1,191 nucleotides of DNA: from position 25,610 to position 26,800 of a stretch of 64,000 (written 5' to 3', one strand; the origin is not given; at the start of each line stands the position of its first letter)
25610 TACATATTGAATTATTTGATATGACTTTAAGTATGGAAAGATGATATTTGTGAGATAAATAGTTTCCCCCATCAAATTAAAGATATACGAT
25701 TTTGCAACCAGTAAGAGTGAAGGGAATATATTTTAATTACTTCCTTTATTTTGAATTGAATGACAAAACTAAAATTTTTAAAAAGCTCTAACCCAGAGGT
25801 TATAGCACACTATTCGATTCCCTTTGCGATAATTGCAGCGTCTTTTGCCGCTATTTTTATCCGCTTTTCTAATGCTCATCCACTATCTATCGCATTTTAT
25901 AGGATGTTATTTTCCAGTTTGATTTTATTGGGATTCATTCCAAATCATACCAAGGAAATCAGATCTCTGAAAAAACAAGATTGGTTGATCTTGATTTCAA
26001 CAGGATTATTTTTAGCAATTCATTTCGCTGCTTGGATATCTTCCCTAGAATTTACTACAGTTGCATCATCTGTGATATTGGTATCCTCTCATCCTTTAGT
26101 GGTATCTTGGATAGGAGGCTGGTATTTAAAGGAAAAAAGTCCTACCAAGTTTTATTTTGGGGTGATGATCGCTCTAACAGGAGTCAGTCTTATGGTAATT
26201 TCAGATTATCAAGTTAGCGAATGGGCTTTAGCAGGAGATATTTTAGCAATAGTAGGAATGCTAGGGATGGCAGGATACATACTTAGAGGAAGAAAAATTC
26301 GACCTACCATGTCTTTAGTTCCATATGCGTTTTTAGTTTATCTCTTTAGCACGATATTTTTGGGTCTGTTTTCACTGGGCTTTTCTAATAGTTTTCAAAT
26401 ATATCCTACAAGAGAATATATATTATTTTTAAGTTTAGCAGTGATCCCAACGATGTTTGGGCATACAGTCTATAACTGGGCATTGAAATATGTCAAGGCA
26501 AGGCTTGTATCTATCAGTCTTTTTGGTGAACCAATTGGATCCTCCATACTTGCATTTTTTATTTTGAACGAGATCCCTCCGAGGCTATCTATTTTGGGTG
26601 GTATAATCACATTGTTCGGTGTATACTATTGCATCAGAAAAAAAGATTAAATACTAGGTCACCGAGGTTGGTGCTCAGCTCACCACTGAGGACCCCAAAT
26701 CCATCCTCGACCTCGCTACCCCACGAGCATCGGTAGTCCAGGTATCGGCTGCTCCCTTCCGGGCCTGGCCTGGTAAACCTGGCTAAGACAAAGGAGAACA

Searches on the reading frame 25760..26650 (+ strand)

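Call 25: search_protein_families(library=pfam, proteins=[window:25760-26650:+], max_evalue=0.01)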
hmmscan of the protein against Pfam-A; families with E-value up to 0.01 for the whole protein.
window:25760-26650:+ (296 aa): 1 family
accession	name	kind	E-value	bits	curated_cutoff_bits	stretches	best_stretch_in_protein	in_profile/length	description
PF00892.27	EamA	-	1e-29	103.9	28.2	2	158-290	2-132/135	EamA-like transporter family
